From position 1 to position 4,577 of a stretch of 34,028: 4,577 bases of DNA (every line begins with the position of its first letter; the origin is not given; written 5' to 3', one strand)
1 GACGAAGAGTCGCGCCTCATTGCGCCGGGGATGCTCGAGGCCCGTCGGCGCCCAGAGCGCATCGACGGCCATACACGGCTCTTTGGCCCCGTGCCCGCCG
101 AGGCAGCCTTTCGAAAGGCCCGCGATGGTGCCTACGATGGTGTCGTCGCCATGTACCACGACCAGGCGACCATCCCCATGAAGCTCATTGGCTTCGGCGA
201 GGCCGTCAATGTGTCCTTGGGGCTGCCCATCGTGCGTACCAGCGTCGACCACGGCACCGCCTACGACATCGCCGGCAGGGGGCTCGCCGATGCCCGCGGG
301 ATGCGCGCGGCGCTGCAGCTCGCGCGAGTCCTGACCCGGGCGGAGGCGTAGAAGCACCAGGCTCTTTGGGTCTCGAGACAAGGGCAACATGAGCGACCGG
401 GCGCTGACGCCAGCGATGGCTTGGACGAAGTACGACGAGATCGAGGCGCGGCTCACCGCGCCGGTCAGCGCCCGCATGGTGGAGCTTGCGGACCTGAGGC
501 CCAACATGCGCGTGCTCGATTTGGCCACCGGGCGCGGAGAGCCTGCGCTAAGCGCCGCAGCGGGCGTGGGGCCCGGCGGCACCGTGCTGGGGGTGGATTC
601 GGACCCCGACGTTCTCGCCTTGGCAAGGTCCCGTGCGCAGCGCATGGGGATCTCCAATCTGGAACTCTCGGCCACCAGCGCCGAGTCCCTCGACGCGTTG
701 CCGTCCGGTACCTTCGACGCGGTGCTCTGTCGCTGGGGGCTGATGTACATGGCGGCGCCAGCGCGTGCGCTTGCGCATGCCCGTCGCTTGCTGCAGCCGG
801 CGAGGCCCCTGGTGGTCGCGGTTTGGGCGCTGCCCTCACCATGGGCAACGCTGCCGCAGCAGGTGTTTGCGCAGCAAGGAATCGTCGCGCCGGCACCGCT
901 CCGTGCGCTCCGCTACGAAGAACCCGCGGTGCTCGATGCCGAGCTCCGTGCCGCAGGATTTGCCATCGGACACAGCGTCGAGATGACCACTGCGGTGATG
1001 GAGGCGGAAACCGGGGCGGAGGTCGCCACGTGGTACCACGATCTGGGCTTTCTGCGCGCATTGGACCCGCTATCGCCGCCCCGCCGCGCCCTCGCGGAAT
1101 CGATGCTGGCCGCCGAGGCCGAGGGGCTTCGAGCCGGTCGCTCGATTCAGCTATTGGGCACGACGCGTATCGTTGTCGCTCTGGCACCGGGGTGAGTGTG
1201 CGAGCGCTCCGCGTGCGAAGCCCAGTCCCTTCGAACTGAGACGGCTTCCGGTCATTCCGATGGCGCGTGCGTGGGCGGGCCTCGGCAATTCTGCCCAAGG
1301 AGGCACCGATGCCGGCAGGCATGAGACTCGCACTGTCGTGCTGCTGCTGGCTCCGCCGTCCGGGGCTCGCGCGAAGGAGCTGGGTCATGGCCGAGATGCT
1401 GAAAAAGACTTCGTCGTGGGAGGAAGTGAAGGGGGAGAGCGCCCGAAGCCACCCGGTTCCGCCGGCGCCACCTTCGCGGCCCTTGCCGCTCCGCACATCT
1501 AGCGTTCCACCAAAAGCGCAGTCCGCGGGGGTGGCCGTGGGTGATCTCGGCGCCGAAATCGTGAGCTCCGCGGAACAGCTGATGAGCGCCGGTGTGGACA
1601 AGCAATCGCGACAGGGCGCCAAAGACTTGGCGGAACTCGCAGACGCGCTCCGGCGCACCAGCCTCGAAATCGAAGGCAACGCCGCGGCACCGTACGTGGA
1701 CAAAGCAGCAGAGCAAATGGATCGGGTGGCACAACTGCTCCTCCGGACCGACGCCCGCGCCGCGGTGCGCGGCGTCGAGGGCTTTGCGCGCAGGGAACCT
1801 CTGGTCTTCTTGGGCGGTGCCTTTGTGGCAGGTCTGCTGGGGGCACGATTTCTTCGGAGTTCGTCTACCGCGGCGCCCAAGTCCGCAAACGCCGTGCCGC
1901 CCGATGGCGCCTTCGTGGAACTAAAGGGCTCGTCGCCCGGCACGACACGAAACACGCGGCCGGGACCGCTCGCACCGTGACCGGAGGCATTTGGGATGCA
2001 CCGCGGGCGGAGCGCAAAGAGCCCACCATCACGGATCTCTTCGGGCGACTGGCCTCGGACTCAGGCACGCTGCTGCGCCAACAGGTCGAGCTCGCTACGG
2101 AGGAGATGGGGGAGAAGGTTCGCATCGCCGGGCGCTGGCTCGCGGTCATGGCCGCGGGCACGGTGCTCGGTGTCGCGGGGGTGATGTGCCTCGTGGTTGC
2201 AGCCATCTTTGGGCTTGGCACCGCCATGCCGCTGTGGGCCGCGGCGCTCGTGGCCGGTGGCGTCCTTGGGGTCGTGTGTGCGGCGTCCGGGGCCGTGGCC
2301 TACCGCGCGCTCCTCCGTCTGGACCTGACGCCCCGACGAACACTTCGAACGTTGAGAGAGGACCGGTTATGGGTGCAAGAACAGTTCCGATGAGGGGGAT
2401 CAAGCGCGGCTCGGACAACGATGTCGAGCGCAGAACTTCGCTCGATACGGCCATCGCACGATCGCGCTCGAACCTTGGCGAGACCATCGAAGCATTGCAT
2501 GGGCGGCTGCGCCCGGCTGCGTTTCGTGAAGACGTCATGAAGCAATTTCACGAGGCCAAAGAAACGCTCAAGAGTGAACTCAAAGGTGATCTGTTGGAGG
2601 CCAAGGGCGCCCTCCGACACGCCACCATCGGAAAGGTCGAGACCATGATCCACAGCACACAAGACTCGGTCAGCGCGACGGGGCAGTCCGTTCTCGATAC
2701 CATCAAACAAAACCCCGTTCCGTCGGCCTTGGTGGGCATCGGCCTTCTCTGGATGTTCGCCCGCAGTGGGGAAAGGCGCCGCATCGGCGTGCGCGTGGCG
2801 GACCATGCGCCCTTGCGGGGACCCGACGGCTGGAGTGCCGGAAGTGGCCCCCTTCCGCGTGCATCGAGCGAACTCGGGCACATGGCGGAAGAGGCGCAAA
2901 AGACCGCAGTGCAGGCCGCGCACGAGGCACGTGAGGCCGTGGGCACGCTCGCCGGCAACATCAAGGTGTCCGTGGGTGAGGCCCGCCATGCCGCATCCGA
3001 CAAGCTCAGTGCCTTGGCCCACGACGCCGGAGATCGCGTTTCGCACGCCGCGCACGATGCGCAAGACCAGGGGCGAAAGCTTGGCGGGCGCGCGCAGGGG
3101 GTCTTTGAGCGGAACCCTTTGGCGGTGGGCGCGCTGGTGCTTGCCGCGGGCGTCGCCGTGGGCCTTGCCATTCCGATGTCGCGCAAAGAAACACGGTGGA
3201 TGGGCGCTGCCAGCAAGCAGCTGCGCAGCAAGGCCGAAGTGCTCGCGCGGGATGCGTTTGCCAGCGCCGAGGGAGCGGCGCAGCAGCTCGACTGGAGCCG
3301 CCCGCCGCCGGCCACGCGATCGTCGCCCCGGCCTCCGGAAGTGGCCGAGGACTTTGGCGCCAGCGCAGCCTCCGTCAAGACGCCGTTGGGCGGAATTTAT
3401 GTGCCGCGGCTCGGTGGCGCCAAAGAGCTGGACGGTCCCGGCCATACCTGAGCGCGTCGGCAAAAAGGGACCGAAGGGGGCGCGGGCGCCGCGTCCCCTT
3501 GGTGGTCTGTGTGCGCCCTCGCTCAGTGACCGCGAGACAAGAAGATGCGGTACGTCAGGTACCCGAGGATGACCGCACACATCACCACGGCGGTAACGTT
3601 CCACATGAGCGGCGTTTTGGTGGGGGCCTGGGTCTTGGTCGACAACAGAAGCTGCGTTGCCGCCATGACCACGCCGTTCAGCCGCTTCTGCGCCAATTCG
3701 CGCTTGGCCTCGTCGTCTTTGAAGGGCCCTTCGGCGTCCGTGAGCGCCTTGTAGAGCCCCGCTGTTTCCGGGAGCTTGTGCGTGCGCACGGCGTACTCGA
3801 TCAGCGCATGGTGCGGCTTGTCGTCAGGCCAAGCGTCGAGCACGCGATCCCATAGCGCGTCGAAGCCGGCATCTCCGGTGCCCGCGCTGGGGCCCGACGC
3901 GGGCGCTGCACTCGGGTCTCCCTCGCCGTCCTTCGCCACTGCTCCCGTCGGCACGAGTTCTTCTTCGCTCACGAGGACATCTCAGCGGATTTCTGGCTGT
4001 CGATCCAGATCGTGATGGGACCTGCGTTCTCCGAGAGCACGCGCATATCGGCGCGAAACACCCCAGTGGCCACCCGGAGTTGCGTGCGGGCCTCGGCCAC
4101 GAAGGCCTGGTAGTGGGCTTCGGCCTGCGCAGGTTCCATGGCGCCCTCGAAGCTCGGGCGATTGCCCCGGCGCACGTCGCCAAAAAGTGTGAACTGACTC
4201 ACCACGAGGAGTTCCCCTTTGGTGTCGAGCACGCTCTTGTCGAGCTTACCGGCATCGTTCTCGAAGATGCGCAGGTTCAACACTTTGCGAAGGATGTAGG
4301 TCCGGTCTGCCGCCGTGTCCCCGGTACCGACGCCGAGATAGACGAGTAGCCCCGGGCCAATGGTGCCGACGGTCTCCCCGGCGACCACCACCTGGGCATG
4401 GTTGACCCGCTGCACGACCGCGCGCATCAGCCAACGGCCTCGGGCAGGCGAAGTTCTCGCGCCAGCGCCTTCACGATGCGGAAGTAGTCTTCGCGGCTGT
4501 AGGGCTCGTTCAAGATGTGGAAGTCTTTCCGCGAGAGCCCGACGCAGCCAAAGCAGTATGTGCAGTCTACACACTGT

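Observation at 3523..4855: Three-gene coupled operon: novel (CxxC)n cysteine-array protein, D-Tyr-tRNA deacylase and a tail-anchored membrane protein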

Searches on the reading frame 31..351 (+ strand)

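Call 17: search_protein_families(library=pfam, proteins=[window:31-351:+], max_evalue=0.01)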
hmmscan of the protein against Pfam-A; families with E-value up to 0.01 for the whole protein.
window:31-351:+ (106 aa): 1 family
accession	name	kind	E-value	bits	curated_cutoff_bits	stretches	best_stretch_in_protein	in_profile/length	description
PF04166.17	PdxA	-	1.3e-38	133.5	27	1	15-98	203-286/286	Pyridoxal phosphate biosynthetic protein PdxA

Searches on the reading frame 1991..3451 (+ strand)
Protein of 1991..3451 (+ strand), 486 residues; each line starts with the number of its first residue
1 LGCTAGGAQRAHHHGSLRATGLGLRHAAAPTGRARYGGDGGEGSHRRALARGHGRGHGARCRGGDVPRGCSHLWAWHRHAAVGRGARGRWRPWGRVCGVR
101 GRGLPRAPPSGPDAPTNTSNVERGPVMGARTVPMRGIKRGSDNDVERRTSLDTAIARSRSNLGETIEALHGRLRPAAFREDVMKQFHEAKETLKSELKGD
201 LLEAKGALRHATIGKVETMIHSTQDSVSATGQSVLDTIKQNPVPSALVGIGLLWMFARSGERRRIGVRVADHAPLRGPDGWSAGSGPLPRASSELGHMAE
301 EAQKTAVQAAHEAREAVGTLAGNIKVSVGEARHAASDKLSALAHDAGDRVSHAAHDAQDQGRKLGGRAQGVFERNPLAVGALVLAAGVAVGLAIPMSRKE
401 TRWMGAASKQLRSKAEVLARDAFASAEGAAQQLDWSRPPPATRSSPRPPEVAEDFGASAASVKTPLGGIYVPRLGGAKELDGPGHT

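Call 17: search_protein_families(library=pfam, proteins=[window:1991-3451:+], max_evalue=0.01)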
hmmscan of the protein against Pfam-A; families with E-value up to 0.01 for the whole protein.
window:1991-3451:+ (486 aa): 2 families
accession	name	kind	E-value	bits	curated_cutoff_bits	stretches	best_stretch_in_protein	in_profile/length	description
PF01442.23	Apolipoprotein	-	0.0013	19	90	0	160-228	7-72/190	Apolipoprotein A1/A4/E domain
PF12277.13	DUF3618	-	0.0033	18.1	24.9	1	155-183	11-39/47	Protein of unknown function (DUF3618)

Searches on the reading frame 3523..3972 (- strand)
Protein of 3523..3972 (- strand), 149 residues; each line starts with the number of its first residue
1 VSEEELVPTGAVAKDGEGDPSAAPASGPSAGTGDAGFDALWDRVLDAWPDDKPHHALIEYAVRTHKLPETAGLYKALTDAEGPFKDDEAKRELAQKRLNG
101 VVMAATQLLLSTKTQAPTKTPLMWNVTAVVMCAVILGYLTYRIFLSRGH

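Call 3: search_protein_families(library=pfam, proteins=[window:3523-3972:-], max_evalue=1)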
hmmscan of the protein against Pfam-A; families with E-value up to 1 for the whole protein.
window:3523-3972:- (149 aa): 0 families

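Call 4: search_protein_families(library=ncbifam, proteins=[window:3523-3972:-], max_evalue=1)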
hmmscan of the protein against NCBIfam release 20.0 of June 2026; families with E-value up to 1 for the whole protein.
window:3523-3972:- (149 aa): 0 families

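Call 31: find_homologous_proteins(query=window:3523-3972:-, max_evalue=0.001)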
Query window:3523-3972:- (149 aa): 3 proteins with E <= 0.001 among 124 candidates.
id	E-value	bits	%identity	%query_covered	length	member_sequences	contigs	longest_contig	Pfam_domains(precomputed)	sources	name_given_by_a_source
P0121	2.0e-94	331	100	100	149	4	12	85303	-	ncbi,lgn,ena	-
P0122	9.3e-70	251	87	88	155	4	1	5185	-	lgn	-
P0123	7.8e-65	235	80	88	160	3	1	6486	-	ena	-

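Call 33: find_encoding_contigs(protein=P0121, flank=5000, max_places=4)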
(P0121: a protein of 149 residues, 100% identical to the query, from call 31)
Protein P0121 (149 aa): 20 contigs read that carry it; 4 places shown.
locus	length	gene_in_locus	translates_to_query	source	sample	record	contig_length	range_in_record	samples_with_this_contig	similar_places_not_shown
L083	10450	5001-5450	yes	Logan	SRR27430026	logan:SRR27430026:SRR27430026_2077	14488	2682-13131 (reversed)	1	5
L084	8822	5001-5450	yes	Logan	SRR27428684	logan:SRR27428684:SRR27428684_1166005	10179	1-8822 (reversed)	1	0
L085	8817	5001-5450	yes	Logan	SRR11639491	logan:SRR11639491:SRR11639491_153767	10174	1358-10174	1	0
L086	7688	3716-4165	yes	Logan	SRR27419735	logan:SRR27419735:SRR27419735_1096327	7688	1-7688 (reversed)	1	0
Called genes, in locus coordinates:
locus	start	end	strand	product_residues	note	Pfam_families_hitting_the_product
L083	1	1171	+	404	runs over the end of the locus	PF00069:Pkinase, PF07714:PK_Tyr_Ser-Thr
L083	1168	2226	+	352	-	PF00581:Rhodanese, PF00899:ThiF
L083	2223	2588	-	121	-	PF00462:Glutaredoxin (faint)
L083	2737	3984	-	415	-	-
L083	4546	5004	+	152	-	PF02580:Tyr_Deacylase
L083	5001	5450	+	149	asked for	-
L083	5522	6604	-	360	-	-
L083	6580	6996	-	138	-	PF07332:Phage_holin_3_6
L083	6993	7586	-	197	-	-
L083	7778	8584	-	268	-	PF01135:PCMT (weak), PF13489:Methyltransf_23, PF01209:Ubie_methyltran, PF13649:Methyltransf_25, PF13847:Methyltransf_31, PF08241:Methyltransf_11, PF08242:Methyltransf_12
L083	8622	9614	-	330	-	PF04166:PdxA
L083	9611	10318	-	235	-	PF00486:Trans_reg_C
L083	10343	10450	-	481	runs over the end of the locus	PF01523:PmbA_TldD_1st, PF19290:PmbA_TldD_2nd, PF19289:PmbA_TldD_3rd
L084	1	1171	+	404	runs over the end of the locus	PF00069:Pkinase, PF07714:PK_Tyr_Ser-Thr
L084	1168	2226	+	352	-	PF00581:Rhodanese, PF00899:ThiF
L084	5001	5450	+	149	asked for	-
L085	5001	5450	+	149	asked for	-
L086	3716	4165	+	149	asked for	-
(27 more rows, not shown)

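Call 46: find_encoding_contigs(protein=P0122, flank=3000, max_places=1)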
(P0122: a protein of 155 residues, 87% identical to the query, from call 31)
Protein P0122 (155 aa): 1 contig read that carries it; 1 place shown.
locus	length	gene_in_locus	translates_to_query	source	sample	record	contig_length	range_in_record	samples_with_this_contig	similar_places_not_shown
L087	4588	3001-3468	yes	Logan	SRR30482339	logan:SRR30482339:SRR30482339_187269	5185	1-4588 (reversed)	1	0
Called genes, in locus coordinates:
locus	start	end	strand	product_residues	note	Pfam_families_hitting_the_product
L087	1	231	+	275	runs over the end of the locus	?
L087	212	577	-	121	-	PF00462:Glutaredoxin (faint)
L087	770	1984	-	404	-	PF05951:Peptidase_M15_2, PF08291:Peptidase_M15_3 (weak)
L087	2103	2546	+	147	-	-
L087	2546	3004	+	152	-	PF02580:Tyr_Deacylase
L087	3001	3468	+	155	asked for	-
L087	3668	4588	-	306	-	?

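Call 47: find_encoding_contigs(protein=P0123, flank=3000, max_places=1)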
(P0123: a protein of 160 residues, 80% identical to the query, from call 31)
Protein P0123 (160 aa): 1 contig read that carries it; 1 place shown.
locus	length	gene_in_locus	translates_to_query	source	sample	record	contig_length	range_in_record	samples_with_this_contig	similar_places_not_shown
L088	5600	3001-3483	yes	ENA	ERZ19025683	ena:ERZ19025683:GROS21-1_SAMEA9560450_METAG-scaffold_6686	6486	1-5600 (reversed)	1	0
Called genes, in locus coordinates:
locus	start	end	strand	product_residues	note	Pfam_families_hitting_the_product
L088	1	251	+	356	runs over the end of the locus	PF00581:Rhodanese, PF00899:ThiF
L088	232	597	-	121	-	PF00462:Glutaredoxin (faint)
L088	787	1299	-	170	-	PF05951:Peptidase_M15_2, PF08291:Peptidase_M15_3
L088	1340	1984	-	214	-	-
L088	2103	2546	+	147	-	-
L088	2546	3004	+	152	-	PF02580:Tyr_Deacylase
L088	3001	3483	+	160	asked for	-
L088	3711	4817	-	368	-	-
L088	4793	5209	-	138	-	PF07332:Phage_holin_3_6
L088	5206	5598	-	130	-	?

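Call 61: predict_structure(alignment_id=A4)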
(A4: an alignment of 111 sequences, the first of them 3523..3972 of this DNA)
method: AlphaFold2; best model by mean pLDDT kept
length: 149 residues; sequences in the alignment: 111
mean_pLDDT: 69.8   pTM: 0.44
mean pLDDT of the five models: 69.8, 67.3, 66.0, 65.8, 64.7
residues with pLDDT >= 90: 3; 70-90: 89; 50-70: 32; < 50: 25
segments of 3 or more residues with pLDDT < 50: 3-6, 8-24
pLDDT, mean of each block of 10 residues (from residue 1): 46 41 52 77 83 82 79 78 74 75 72 54 70 88 75
secondary structure, 60 per line:
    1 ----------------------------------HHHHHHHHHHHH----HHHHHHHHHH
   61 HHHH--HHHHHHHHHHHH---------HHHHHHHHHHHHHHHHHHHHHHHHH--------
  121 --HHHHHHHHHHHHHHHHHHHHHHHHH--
elements in order: H35-46 H51-64 H67-78 H88-112 H123-147

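Call 63: search_solved_structures(query=A4, max_evalue=10)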
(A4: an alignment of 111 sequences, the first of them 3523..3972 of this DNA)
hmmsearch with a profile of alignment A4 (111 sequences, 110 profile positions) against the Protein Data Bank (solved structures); distinct sequences matched with E-value up to 10: 0.

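Call 64: search_protein_families(library=padloc, proteins=[window:3523-3972:-], max_evalue=0.1)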
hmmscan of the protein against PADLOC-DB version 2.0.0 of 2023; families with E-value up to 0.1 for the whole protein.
window:3523-3972:- (149 aa): 0 families

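Call 65: search_protein_families(library=phrogs, proteins=[window:3523-3972:-], max_evalue=0.1)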
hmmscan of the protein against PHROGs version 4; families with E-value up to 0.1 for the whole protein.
window:3523-3972:- (149 aa): 0 families

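Call 81: search_protein_families(library=pfam, alignment_id=A4, max_evalue=0.01)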
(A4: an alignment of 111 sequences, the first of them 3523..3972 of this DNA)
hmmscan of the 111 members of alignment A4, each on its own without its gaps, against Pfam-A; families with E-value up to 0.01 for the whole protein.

A. member 1, window:3523-3972:- (149 aa): 0 families

B. families by the number of members that match (of 111 scanned): 0 families

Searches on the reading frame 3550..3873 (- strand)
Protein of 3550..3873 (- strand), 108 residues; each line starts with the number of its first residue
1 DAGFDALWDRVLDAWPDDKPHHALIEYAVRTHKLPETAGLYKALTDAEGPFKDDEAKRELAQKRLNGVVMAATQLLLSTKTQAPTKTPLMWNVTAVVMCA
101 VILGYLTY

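Call 55: find_homologous_proteins(query=A3, max_evalue=0.001)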
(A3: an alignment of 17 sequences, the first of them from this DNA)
Query A3 (17 sequences) (108 aa, profile of the alignment): 359 proteins with E <= 0.001 among 2513 candidates; the best 120 are listed.
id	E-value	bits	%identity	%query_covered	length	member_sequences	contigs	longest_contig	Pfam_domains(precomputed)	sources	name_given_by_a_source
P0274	1.3e-35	140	56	100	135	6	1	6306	-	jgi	-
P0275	2.1e-35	139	45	100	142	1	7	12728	-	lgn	-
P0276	4.1e-34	135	39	78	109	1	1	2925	-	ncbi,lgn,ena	-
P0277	4.5e-34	135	37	78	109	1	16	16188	-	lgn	-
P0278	5.0e-34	134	36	91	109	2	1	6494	-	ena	-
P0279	6.3e-34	134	45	100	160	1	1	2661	-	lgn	-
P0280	1.2e-33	133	33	75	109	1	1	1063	-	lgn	-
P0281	1.4e-33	133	53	100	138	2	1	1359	-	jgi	-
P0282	1.9e-33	133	53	100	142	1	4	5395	-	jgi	jgi:hypothetical protein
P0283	2.0e-33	132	55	100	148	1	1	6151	-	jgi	jgi:hypothetical protein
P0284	2.7e-33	132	56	92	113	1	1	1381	-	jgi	jgi:hypothetical protein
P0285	3.7e-33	132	37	98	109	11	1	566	-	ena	-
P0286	3.7e-33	132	32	100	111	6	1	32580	-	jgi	jgi:hypothetical protein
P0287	4.0e-33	132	48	98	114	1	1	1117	-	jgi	jgi:hypothetical protein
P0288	4.4e-33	131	31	100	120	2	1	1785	-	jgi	jgi:hypothetical protein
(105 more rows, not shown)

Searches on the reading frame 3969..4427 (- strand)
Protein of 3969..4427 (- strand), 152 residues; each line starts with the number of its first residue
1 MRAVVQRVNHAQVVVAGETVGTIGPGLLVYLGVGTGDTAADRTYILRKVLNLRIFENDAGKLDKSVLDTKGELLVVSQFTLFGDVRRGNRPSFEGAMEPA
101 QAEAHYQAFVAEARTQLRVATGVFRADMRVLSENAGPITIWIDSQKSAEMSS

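Call 3: search_protein_families(library=pfam, proteins=[window:3969-4427:-], max_evalue=1)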
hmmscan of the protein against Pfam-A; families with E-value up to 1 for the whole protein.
window:3969-4427:- (152 aa): 1 family
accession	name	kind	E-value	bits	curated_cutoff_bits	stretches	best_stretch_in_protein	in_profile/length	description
PF02580.21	Tyr_Deacylase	-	2.4e-53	180.8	25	1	2-143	1-144/144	D-Tyr-tRNA(Tyr) deacylase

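Call 4: search_protein_families(library=ncbifam, proteins=[window:3969-4427:-], max_evalue=1)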
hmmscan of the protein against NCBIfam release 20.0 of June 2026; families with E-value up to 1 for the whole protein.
window:3969-4427:- (152 aa): 1 family
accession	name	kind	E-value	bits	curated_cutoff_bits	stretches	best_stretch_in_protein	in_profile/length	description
TIGR00256.1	TIGR00256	equivalog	1.2e-44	152.3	101.5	1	1-144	1-145/146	D-aminoacyl-tRNA deacylase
